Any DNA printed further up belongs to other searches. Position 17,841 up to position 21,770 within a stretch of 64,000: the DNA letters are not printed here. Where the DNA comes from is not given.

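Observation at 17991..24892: Candidate novel system: tightly coupled operon of four uncharacterised proteins (giant scaffold, dead Hsp70/actin-fold protein, TPR-like protein, two-TM coiled-coil protein)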

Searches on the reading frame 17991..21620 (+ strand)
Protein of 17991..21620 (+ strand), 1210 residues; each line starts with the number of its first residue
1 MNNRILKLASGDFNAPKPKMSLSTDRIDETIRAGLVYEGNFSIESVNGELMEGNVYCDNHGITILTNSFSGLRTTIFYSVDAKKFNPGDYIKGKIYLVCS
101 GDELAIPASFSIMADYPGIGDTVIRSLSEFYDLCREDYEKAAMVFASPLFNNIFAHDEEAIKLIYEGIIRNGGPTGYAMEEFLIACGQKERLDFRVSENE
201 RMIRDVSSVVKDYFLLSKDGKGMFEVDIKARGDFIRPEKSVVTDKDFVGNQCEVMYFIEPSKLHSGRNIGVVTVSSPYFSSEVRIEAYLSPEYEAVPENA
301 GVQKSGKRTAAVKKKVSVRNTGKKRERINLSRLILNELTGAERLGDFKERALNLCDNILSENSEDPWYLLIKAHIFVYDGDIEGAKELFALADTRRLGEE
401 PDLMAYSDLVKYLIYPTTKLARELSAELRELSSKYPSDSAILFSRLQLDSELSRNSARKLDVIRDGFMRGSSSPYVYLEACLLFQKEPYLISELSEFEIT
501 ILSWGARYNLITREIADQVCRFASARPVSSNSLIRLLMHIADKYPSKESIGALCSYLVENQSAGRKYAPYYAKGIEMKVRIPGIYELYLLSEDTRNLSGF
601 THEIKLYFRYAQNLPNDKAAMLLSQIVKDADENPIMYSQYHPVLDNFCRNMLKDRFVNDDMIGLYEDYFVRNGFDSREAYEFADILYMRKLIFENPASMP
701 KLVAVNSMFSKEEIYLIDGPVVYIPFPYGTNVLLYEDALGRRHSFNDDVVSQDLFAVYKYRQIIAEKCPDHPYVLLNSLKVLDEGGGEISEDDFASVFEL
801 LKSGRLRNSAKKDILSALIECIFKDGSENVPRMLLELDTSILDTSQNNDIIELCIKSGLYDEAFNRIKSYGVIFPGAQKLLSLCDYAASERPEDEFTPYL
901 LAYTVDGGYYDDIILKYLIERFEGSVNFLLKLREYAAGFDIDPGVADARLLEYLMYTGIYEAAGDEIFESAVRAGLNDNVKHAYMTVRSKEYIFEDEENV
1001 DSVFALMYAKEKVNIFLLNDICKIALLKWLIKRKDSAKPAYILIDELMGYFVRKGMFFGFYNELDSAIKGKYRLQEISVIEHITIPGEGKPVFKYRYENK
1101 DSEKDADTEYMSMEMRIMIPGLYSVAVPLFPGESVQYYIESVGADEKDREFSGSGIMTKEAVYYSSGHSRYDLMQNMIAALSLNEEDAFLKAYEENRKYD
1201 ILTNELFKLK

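Call 8: search_protein_families(library=pfam, proteins=[window:17991-21620:+], max_evalue=0.1)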
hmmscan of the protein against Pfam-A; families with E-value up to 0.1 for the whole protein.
window:17991-21620:+ (1210 aa): 3 families
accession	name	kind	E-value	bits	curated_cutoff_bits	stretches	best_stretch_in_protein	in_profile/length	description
PF18984.5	DUF5717_N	-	2.2e-181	605.3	25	1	1-890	1-871/875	Family of unknown function (DUF5717)N-terminal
PF18983.5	DUF5717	-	1.3e-54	185.9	25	1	894-1207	1-306/306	Family of unknown function (DUF5717)C-terminal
PF00637.26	Clathrin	-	0.0065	16.6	29.6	1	794-864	23-90/143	Region in Clathrin and VPS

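Call 9: search_protein_families(library=ncbifam, proteins=[window:17991-21620:+], max_evalue=0.1)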
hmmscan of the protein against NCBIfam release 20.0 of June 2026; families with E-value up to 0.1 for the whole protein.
window:17991-21620:+ (1210 aa): 0 families

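Call 13: search_solved_structures(query=window:17991-21620:+, max_evalue=1)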
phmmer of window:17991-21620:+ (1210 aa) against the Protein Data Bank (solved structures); distinct sequences matched with E-value up to 1: 0.

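Call 15: search_protein_families(library=padloc, proteins=[window:17991-21620:+], max_evalue=0.1)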
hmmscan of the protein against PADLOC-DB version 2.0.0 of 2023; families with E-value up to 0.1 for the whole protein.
window:17991-21620:+ (1210 aa): 0 families

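Call 16: search_protein_families(library=phrogs, proteins=[window:17991-21620:+], max_evalue=0.1)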
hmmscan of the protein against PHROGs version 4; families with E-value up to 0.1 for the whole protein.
window:17991-21620:+ (1210 aa): 0 families

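Call 27: find_homologous_proteins(query=window:17991-21620:+)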
Query window:17991-21620:+ (1210 aa): 11 proteins with E <= 0.001 among 8000 candidates.
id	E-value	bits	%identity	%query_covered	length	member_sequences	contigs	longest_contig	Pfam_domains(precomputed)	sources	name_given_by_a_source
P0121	0.0e+0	1652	60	100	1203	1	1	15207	PF18984.6,PF18983.6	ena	-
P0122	1.5e-110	389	26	100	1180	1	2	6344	PF18984.6,PF18983.6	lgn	-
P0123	1.9e-104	369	25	100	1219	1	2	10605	PF18984.6,PF18983.6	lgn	-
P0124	2.5e-98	349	25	100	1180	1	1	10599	PF18984.6,PF18983.6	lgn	-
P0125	2.4e-97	345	25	99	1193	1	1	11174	PF18984.6,PF18983.6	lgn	-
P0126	6.2e-97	344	27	61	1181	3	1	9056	PF18984.6,PF18983.6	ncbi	ncbi:MAG: DUF5717 family protein [Butyrivibrio sp.]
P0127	9.2e-90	320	23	100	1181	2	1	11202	PF18984.6,PF18983.6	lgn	-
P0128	5.4e-89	318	24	100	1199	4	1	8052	PF18984.6,PF18983.6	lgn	-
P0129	1.5e-82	296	23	97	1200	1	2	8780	PF18984.6,PF18983.6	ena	-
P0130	1.7e-81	293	25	98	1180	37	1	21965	PF18984.6,PF18983.6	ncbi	-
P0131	5.8e-80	288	23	99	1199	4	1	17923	PF18984.6,PF18983.6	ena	-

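Call 31: find_homologous_proteins(query=A2)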
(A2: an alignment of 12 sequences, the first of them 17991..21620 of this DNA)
Query A2 (12 sequences) (1210 aa, profile of the alignment): 11 proteins with E <= 0.001 among 8000 candidates.
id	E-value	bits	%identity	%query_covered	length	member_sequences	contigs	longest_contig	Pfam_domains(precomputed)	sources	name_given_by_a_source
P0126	0.0e+0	1702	27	61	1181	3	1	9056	PF18984.6,PF18983.6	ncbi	ncbi:MAG: DUF5717 family protein [Butyrivibrio sp.]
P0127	0.0e+0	1656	23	100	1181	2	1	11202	PF18984.6,PF18983.6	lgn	-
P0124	0.0e+0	1643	25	100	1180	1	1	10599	PF18984.6,PF18983.6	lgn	-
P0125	0.0e+0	1610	25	99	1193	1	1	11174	PF18984.6,PF18983.6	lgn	-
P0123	0.0e+0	1600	25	100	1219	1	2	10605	PF18984.6,PF18983.6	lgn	-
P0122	0.0e+0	1592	26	100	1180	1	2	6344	PF18984.6,PF18983.6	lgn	-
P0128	0.0e+0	1549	24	100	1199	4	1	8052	PF18984.6,PF18983.6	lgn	-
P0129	0.0e+0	1543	23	97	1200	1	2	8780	PF18984.6,PF18983.6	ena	-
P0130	0.0e+0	1498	25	98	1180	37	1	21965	PF18984.6,PF18983.6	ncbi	-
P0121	0.0e+0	1465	60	100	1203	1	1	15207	PF18984.6,PF18983.6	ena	-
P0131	0.0e+0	1448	23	99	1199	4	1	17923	PF18984.6,PF18983.6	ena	-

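Call 51: predict_structure(alignment_id=A3)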
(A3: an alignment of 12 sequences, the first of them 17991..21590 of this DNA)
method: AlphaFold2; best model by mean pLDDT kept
length: 1200 residues; sequences in the alignment: 12
mean_pLDDT: 79.7   pTM: 0.40
mean pLDDT of the five models: 79.7, 77.2, 75.1, 72.7, 72.2
residues with pLDDT >= 90: 140; 70-90: 877; 50-70: 122; < 50: 61
segments of 3 or more residues with pLDDT < 50: 1-14, 291-321, 1101-1107, 1145-1148
pLDDT, mean of each block of 10 residues (from residue 1): 40 57 85 82 84 84 87 89 72 84 84 74 83 83 85 78 85 78 83 82 77 87 81 88 85 90 77 84 83 39 30 32 72 82 83 87 83 88 88 64 89 87 87 85 88 88 87 85 91 89 89 92 78 91 91 90 87 88 87 67 79 80 88 87 90 89 90 84 89 76 84 81 81 79 67 85 84 80 57 78 81 82 65 73 82 84 83 67 86 87 86 89 83 85 85 73 76 84 87 72 81 75 90 70 88 87 80 81 75 76 52 86 84 79 54 70 55 77 79 71
secondary structure, 60 per line:
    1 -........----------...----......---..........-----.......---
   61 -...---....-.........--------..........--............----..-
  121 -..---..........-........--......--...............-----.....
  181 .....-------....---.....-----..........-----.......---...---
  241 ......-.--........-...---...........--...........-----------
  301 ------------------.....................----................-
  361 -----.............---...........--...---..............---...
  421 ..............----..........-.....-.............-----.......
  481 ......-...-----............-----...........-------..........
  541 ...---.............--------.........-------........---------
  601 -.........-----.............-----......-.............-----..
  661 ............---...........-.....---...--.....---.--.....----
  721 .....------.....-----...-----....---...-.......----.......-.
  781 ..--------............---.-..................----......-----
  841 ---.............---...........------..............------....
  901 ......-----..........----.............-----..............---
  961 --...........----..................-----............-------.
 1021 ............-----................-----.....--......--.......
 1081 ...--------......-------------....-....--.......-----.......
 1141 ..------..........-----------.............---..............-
elements in order (helices of 4 or more, strands of 3 or more residues): H2-9 E20-22 E27-32 E36-45 E51-57 E62-64 E68-71 E73-81 E90-99 E102-113 H127-136 H138-145 H148-153 H156-170 H176-185 E193-196 E200-204 E210-219 E225-231 E235-237 E241-243 E251-258 E266-276 E279-289 H319-339 H344-359 H366-378 H382-392 H401-414 H418-434 H439-448 H450-454 H456-468 H474-486 H496-507 H513-523 H531-543 H547-559 H568-576 H584-591 H602-610 H616-628 H634-639 H641-653 H659-672 H676-686 E688-692 E701-705 E712-716 E721-725 E732-736 E742-744 E750-753 H761-767 H772-778 H791-802 H808-825 H830-835 H844-856 H860-870 H877-890 H897-906 H912-921 H926-938 H944-957 H963-973 H978-995 H1001-1012 H1020-1032 H1038-1053 H1059-1063 H1066-1071 E1077-1083 E1092-1097 E1111-1114 E1116-1119 E1122-1128 E1134-1142 E1149-1158 H1170-1182 H1186-1199

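Call 54: fold_search(model_id=the predicted structure, library=pdb)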
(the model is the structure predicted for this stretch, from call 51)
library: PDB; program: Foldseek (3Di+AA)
matches with E <= 10: 1728; with E <= 0.001: 130
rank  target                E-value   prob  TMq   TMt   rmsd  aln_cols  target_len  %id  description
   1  7sqc_M1               5.0e-07  1.00  0.07  0.15  18.6       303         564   10  Ciliary C1 central pair apparatus isolated from Chlamydomonas reinhardtii (released 2022-04-13)
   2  7sqc_2A               6.3e-07  1.00  0.08  0.12  15.2       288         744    9  Ciliary C1 central pair apparatus isolated from Chlamydomonas reinhardtii (released 2022-04-13)
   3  9ijj_L                6.3e-07  1.00  0.07  0.34  17.1       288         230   10  In situ structure of the central apparatus in mouse sperm axoneme. (released 2025-06-04)
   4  7sqc_T3               7.4e-07  1.00  0.08  0.28  16.5       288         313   12  Ciliary C1 central pair apparatus isolated from Chlamydomonas reinhardtii (released 2022-04-13)
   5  7sqc_2B               8.7e-07  1.00  0.08  0.12  15.2       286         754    9  Ciliary C1 central pair apparatus isolated from Chlamydomonas reinhardtii (released 2022-04-13)
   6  7sqc_T1               1.2e-06  1.00  0.08  0.16  16.5       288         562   12  Ciliary C1 central pair apparatus isolated from Chlamydomonas reinhardtii (released 2022-04-13)
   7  9rtt_Q                1.5e-06  1.00  0.12  0.16  27.6       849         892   12  Activated Elongation Complex with IWS1 and ELOF1 (released 2025-09-03)
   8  7som_D                1.8e-06  1.00  0.10  0.08  14.9       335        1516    7  Ciliary C2 central pair apparatus isolated from Chlamydomonas reinhardtii (released 2022-04-13)
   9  7sqc_F0               1.8e-06  1.00  0.08  0.28  16.0       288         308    7  Ciliary C1 central pair apparatus isolated from Chlamydomonas reinhardtii (released 2022-04-13)
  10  9hmf_K                2.5e-06  1.00  0.13  0.18  43.8       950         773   10  Periplasmic scaffold of the Campylobacter jejuni flagellar motor (alpha carbon trace) (released 2024-12-25)
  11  9ijj_E                2.7e-06  1.00  0.08  0.18  18.2       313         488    9  In situ structure of the central apparatus in mouse sperm axoneme. (released 2025-06-04)
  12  7n6g_3J               3.4e-06  1.00  0.07  0.21  17.9       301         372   10  C1 of central pair (released 2022-05-18)
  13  7sqc_T2               3.8e-06  1.00  0.07  0.15  15.8       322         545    9  Ciliary C1 central pair apparatus isolated from Chlamydomonas reinhardtii (released 2022-04-13)
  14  7qds_B                3.8e-06  1.00  0.13  0.14  26.3       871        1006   10  Apo human SKI complex in the open state (released 2022-02-02)
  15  9ijj_C                3.9e-06  1.00  0.07  0.09  15.6       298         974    9  In situ structure of the central apparatus in mouse sperm axoneme. (released 2025-06-04)
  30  2qsv                  2.0e-05  1.00  0.08  0.37  22.8       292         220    6  Crystal structure of protein of unknown function from Porphyromonas gingivalis W83 (released 2007-09-25)
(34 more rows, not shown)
